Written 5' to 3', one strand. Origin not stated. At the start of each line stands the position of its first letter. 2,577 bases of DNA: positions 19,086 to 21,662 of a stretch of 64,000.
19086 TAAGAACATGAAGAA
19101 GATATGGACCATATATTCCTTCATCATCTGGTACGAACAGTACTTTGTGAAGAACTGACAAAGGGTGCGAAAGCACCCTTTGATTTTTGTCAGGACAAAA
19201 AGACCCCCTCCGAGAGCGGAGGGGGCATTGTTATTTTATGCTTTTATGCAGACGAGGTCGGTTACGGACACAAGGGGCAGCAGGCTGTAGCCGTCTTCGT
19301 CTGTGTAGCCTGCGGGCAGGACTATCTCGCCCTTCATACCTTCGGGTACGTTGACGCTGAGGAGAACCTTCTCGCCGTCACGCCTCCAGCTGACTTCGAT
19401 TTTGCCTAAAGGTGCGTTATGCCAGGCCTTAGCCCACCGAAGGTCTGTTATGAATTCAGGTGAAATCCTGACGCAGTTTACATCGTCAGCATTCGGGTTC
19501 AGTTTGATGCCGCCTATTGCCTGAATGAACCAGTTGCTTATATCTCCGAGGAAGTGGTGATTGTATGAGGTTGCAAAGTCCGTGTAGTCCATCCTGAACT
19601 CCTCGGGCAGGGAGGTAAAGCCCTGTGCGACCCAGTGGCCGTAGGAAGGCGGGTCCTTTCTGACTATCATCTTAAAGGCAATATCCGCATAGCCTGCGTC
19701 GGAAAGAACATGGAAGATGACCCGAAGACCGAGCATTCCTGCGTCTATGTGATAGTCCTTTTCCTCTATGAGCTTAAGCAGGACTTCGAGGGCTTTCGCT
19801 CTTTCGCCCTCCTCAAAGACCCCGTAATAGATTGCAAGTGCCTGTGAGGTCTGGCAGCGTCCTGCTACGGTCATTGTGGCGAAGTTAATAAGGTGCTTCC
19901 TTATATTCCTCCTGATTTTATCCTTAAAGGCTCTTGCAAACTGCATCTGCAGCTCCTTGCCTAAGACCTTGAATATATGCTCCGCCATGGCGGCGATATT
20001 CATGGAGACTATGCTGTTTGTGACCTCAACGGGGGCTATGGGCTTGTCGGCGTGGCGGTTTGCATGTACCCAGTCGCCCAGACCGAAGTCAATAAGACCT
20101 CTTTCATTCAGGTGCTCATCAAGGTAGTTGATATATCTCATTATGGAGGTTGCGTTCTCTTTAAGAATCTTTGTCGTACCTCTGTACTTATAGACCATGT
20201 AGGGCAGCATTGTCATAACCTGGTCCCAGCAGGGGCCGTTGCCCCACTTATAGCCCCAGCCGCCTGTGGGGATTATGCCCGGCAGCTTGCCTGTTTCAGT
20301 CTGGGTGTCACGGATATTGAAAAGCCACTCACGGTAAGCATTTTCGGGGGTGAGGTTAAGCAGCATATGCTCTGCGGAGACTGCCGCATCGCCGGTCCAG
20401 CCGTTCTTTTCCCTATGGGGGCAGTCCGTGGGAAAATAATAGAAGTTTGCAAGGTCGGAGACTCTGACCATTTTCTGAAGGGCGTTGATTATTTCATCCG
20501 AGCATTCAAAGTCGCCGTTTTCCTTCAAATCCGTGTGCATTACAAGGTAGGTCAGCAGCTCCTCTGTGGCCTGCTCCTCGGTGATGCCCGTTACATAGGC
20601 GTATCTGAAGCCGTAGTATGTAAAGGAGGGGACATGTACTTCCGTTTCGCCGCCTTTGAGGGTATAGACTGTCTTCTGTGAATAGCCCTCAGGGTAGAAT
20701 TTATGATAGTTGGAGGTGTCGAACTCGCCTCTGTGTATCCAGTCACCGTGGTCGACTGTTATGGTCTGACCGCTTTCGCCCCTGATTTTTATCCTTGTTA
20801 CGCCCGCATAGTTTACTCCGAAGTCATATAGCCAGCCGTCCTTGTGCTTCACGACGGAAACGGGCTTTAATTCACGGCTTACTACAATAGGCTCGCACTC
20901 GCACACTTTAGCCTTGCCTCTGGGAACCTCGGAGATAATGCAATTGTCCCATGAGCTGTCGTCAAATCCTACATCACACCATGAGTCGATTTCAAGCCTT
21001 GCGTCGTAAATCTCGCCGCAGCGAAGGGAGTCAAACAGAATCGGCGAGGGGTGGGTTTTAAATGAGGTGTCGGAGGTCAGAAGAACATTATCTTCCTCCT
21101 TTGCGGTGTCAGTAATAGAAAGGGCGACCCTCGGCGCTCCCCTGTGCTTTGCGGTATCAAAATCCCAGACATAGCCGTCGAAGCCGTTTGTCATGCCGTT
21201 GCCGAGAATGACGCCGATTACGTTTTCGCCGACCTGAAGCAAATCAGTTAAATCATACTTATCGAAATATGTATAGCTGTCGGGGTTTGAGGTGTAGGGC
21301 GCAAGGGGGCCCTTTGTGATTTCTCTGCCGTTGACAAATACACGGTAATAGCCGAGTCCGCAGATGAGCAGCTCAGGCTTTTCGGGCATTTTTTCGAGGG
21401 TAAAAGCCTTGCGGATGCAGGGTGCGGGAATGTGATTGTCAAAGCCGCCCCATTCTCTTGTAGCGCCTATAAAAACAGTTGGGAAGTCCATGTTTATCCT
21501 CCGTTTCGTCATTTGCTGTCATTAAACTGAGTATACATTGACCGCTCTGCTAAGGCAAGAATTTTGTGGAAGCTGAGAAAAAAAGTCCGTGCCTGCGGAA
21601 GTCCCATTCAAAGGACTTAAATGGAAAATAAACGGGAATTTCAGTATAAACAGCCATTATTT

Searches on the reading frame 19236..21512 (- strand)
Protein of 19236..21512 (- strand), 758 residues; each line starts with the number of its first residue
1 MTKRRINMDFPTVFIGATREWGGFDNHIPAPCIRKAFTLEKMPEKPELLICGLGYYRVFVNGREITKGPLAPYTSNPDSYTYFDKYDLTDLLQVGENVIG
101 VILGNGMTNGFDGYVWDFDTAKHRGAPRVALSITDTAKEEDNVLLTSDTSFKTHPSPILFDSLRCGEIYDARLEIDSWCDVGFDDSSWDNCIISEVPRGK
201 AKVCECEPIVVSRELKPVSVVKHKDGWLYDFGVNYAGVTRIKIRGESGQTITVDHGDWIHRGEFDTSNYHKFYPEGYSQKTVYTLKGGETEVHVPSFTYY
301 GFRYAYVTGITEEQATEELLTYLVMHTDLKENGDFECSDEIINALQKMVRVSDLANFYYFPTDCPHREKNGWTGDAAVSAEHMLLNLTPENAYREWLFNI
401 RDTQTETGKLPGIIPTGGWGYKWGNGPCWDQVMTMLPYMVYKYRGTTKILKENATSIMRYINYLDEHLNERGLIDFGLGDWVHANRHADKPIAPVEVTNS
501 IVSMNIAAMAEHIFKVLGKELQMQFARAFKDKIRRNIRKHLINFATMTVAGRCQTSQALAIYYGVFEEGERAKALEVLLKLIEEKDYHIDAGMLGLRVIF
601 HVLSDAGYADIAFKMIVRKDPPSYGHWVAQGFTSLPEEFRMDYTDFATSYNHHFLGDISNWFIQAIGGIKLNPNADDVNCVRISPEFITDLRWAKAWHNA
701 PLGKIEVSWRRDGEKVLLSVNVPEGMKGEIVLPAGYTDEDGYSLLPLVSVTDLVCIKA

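Call 57: search_protein_families(library=pfam, proteins=[window:19236-21512:-], max_evalue=0.001)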
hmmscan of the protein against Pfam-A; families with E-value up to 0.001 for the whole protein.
window:19236-21512:- (758 aa): 4 families
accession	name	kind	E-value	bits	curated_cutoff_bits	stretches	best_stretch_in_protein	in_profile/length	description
PF17389.8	Bac_rhamnosid6H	-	9.9e-72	242.5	24.5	1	331-666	2-339/339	Bacterial alpha-L-rhamnosidase 6 hairpin glycosidase domain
PF08531.16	Bac_rhamnosid_N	-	1.1e-32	113.6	25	1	44-211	4-170/172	Alpha-L-rhamnosidase N-terminal domain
PF05592.18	Bac_rhamnosid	-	2.4e-19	69.6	22.2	1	224-325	5-101/102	Bacterial alpha-L-rhamnosidase concanavalin-like domain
PF17390.7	Bac_rhamnosid_C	-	4.4e-11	42.9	22.1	1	681-737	12-68/78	Bacterial alpha-L-rhamnosidase C-terminal domain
